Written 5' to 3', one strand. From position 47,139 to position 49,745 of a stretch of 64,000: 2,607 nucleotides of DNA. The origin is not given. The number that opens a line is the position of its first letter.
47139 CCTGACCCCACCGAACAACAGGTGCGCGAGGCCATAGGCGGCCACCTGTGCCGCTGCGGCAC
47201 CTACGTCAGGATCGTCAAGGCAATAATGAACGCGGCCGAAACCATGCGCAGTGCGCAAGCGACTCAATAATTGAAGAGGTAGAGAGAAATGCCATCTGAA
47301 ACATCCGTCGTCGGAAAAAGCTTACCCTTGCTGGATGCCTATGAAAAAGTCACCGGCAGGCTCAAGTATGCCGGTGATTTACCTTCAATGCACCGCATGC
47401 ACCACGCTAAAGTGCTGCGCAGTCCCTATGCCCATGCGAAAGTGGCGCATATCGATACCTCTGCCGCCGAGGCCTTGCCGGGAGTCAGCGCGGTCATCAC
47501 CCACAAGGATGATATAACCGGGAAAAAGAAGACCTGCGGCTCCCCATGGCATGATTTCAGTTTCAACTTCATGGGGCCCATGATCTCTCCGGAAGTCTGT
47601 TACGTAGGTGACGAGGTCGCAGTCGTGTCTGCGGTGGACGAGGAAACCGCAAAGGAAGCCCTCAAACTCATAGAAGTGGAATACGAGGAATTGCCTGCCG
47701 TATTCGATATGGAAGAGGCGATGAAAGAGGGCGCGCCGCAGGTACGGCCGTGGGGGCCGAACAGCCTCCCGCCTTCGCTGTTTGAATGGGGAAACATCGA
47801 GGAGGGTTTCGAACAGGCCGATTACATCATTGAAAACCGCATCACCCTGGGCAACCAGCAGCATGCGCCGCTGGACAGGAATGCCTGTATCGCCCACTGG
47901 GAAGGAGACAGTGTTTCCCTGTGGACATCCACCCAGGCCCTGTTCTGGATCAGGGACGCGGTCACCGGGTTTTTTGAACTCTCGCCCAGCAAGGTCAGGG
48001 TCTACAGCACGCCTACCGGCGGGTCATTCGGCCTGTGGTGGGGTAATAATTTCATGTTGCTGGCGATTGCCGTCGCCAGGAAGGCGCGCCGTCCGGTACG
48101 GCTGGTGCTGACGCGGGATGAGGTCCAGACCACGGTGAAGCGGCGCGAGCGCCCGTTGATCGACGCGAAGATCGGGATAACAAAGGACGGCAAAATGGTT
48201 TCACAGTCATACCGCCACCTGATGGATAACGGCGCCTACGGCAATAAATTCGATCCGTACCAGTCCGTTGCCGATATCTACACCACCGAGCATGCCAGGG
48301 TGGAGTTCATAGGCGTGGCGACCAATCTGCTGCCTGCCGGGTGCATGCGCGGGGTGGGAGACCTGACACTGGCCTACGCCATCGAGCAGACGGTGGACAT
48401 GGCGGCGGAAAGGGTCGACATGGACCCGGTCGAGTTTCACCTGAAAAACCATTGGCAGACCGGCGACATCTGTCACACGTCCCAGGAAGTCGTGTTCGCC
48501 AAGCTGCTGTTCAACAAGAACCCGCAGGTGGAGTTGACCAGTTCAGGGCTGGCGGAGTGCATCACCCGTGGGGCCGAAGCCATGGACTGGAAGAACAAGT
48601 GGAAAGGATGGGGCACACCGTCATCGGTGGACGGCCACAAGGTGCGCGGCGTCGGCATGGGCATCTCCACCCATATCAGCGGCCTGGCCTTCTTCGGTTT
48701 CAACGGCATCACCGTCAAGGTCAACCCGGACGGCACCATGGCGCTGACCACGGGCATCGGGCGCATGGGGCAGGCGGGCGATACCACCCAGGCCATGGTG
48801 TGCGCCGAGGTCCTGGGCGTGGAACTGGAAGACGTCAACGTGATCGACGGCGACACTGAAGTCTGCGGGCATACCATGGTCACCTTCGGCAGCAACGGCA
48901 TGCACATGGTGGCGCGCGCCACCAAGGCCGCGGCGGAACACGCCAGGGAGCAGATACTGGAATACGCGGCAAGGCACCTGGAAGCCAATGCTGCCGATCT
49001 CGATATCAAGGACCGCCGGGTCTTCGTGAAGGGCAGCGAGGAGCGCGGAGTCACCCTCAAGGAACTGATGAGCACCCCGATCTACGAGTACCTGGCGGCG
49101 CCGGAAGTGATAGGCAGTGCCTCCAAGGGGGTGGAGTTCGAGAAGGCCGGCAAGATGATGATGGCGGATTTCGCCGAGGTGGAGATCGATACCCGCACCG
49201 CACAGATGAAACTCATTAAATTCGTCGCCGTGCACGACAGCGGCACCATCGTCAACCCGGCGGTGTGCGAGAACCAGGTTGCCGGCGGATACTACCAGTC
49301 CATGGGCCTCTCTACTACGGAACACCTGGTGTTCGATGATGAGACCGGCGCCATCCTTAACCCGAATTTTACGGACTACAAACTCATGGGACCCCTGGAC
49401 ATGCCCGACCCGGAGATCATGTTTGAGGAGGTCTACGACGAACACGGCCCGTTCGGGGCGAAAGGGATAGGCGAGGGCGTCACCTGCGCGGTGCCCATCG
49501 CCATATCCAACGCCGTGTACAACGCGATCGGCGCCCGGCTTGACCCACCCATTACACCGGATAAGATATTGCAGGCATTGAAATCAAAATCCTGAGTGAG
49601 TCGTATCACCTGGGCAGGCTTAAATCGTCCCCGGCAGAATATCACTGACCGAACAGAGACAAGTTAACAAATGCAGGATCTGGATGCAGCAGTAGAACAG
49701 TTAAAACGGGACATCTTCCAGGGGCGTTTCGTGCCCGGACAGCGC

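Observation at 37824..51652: Candidate undescribed N-heterocycle catabolic locus: hydantoinase-like and carbamoylase-like genes fused into an operon with a three-subunit molybdenum hydroxylase, flanked by maturation genes, a UbiD decarboxylase, a CobW chaperone, a GntR regulator and a transporter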

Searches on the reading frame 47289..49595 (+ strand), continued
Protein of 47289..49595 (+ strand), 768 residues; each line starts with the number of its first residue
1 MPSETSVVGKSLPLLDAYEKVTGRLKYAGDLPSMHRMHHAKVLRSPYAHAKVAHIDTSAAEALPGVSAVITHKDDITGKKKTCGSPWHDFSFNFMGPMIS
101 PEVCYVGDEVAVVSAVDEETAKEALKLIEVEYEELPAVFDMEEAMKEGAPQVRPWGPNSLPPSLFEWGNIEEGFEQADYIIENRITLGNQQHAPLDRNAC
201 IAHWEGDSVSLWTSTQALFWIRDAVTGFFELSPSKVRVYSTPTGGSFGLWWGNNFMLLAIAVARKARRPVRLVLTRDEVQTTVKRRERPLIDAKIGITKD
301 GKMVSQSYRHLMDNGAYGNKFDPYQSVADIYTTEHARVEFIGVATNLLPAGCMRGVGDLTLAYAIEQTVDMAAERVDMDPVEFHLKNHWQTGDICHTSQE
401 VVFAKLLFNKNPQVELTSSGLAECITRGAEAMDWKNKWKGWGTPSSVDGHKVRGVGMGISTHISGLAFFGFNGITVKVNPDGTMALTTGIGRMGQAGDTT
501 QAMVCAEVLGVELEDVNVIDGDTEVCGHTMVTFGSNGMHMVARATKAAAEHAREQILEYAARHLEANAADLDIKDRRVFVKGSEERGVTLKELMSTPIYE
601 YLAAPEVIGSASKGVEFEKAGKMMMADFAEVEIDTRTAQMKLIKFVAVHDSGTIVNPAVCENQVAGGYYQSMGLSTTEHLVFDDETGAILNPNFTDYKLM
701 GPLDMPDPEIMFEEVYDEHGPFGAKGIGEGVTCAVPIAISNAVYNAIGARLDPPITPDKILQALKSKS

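Call 104: search_protein_families(library=pfam, proteins=[L020:13810-15450:+, L020:15516-16676:-, L020:18042-20603:+, L022:16023-17150:+, L022:17184-18044:+, L022:18476-21202:+, L024:12382-13200:+, L027:16990-18441:+, L027:18405-19265:+, L027:20479-22269:-], max_evalue=0.00001)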
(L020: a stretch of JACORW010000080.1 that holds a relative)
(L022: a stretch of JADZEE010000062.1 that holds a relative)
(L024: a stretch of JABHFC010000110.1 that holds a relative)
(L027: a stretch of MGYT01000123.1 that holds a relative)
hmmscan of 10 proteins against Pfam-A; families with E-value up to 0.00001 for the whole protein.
L020:13810-15450:+ (546 aa): 4 families
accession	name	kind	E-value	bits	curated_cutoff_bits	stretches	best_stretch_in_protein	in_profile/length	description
PF07719.23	TPR_2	-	3.4e-10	39.7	27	0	455-480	6-31/34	Tetratricopeptide repeat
PF14559.12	TPR_19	-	5.3e-10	39.9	25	0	395-446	5-56/68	Tetratricopeptide repeat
PF00515.34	TPR_1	-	1.5e-08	34.5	27.8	0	455-480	6-31/34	Tetratricopeptide repeat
PF13414.12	TPR_11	-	5.7e-07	29.6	26.8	0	398-419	11-32/42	TPR repeat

L020:15516-16676:- (386 aa): 1 family
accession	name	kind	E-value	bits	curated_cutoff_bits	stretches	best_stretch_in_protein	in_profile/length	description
PF22396.1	DUF6976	-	2.2e-124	414.9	27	1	56-379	2-320/321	Family of unknown function (DUF6976)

L020:18042-20603:+ (853 aa): 0 families

L022:16023-17150:+ (375 aa): 0 families

L022:17184-18044:+ (286 aa): 2 families
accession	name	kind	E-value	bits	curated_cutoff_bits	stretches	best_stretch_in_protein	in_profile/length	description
PF00583.31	Acetyltransf_1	-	1.4e-06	29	20.7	1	185-243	27-83/116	Acetyltransferase (GNAT) family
PF13508.13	Acetyltransf_7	-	3.9e-06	27.6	27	1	191-275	3-83/84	Acetyltransferase (GNAT) domain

L022:18476-21202:+ (908 aa): 3 families
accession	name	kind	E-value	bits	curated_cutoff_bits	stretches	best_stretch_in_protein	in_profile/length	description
PF00384.28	Molybdopterin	-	1.5e-25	90.4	24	1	87-609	1-352/353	Molybdopterin oxidoreductase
PF04879.21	Molybdop_Fe4S4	-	2.8e-15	56.4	22.7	1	31-84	2-55/55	Molybdopterin oxidoreductase Fe4S4 domain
PF01568.27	Molydop_binding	-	8.9e-11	42.3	26.8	1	748-845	10-95/110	Molydopterin dinucleotide binding domain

L024:12382-13200:+ (272 aa): 1 family
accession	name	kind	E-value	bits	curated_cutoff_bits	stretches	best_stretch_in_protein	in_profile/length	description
PF02668.22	TauD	-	2.9e-61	208.2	27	1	8-256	2-261/267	Taurine catabolism dioxygenase TauD, TfdA family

L027:16990-18441:+ (483 aa): 2 families
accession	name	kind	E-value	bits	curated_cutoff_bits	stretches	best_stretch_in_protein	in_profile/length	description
PF07715.20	Plug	-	5.5e-17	62.7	23.9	1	51-158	2-106/107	TonB-dependent Receptor Plug Domain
PF00593.30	TonB_dep_Rec_b-barrel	-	3.7e-08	34.1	27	1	302-458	39-194/436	TonB dependent receptor-like, beta-barrel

L027:18405-19265:+ (286 aa): 2 families
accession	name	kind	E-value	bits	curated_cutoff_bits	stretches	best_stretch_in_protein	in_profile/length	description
PF00593.30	TonB_dep_Rec_b-barrel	-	1.6e-31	111.1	27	1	21-247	213-436/436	TonB dependent receptor-like, beta-barrel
PF14905.12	OMP_b-brl_3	-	7.2e-11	42.2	27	1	69-253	214-379/408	Outer membrane protein beta-barrel family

L027:20479-22269:- (596 aa): 2 families
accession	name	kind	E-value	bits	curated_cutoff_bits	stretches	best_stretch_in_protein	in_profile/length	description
PF00999.27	Na_H_Exchanger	-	2.8e-62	211.2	26.2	1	12-370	3-373/375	Sodium/hydrogen exchanger, transmembrane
PF02254.24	TrkA_N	-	1.1e-22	81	23.8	1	400-513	1-114/116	TrkA-N domain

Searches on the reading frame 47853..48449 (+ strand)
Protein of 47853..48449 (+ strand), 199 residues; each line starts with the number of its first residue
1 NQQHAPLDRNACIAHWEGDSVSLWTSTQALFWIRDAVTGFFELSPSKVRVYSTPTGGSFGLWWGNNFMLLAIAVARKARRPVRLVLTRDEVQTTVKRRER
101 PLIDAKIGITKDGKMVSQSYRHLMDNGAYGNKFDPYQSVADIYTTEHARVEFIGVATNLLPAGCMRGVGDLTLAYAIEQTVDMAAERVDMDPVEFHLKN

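Call 98: search_solved_structures(query=window:47853-48449:+, max_evalue=0.00001, show_alignments=5)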
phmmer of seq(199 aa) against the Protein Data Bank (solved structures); distinct sequences matched with E-value up to 0.00001: 19.
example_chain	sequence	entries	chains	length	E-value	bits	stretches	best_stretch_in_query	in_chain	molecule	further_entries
5g5g_C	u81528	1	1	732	2.2e-20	76.4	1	2-199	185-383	PUTATIVE XANTHINE DEHYDROGENASE YAGS FAD-BINDING SUBUNIT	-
5g5h_C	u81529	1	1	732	2.2e-20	76.4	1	2-199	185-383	Aldehyde oxidoreductase molybdenum-binding subunit PaoC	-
5y6q_C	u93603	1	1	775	5.2e-16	62.1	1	4-199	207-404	Aldehyde oxidase large subunit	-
3hrd_A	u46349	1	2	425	2.1e-14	56.9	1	6-198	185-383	Nicotinate dehydrogenase large molybdopterin subunit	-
1rm6_A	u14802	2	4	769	8.6e-14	54.9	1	3-194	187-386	4-hydroxybenzoyl-CoA reductase alpha subunit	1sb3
1t3q_B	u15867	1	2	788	2e-12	50.5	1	6-199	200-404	quinoline 2-oxidoreductase large subunit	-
1ffu_B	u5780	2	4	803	1.4e-11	47.7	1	5-199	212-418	CUTL, MOLYBDOPROTEIN OF CARBON MONOXIDE DEHYDROGENASE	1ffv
4zoh_A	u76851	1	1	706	7.2e-10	42.1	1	5-199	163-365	Putative oxidoreductase molybdopterin-binding subunit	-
1sij_A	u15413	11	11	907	1e-09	41.6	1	3-199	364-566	Aldehyde oxidoreductase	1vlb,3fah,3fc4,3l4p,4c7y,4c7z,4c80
1n5w_B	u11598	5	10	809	1.3e-09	41.3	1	5-199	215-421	Carbon monoxide dehydrogenase large chain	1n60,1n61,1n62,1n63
1zxi_B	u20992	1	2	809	1.3e-09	41.2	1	5-199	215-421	Carbon monoxide dehydrogenase large chain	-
8uem_A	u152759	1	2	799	2.4e-07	33.9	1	20-199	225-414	Carbon monoxide dehydrogenase (Large chain), CoxL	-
4yrw_A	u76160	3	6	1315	7.1e-06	29.1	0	2-127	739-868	Xanthine dehydrogenase/oxidase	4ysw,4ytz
3an1_A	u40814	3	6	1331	7.2e-06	29.1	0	2-127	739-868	Xanthine dehydrogenase/oxidase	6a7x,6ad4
6ac4_A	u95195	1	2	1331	7.2e-06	29.1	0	2-127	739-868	Xanthine dehydrogenase/oxidase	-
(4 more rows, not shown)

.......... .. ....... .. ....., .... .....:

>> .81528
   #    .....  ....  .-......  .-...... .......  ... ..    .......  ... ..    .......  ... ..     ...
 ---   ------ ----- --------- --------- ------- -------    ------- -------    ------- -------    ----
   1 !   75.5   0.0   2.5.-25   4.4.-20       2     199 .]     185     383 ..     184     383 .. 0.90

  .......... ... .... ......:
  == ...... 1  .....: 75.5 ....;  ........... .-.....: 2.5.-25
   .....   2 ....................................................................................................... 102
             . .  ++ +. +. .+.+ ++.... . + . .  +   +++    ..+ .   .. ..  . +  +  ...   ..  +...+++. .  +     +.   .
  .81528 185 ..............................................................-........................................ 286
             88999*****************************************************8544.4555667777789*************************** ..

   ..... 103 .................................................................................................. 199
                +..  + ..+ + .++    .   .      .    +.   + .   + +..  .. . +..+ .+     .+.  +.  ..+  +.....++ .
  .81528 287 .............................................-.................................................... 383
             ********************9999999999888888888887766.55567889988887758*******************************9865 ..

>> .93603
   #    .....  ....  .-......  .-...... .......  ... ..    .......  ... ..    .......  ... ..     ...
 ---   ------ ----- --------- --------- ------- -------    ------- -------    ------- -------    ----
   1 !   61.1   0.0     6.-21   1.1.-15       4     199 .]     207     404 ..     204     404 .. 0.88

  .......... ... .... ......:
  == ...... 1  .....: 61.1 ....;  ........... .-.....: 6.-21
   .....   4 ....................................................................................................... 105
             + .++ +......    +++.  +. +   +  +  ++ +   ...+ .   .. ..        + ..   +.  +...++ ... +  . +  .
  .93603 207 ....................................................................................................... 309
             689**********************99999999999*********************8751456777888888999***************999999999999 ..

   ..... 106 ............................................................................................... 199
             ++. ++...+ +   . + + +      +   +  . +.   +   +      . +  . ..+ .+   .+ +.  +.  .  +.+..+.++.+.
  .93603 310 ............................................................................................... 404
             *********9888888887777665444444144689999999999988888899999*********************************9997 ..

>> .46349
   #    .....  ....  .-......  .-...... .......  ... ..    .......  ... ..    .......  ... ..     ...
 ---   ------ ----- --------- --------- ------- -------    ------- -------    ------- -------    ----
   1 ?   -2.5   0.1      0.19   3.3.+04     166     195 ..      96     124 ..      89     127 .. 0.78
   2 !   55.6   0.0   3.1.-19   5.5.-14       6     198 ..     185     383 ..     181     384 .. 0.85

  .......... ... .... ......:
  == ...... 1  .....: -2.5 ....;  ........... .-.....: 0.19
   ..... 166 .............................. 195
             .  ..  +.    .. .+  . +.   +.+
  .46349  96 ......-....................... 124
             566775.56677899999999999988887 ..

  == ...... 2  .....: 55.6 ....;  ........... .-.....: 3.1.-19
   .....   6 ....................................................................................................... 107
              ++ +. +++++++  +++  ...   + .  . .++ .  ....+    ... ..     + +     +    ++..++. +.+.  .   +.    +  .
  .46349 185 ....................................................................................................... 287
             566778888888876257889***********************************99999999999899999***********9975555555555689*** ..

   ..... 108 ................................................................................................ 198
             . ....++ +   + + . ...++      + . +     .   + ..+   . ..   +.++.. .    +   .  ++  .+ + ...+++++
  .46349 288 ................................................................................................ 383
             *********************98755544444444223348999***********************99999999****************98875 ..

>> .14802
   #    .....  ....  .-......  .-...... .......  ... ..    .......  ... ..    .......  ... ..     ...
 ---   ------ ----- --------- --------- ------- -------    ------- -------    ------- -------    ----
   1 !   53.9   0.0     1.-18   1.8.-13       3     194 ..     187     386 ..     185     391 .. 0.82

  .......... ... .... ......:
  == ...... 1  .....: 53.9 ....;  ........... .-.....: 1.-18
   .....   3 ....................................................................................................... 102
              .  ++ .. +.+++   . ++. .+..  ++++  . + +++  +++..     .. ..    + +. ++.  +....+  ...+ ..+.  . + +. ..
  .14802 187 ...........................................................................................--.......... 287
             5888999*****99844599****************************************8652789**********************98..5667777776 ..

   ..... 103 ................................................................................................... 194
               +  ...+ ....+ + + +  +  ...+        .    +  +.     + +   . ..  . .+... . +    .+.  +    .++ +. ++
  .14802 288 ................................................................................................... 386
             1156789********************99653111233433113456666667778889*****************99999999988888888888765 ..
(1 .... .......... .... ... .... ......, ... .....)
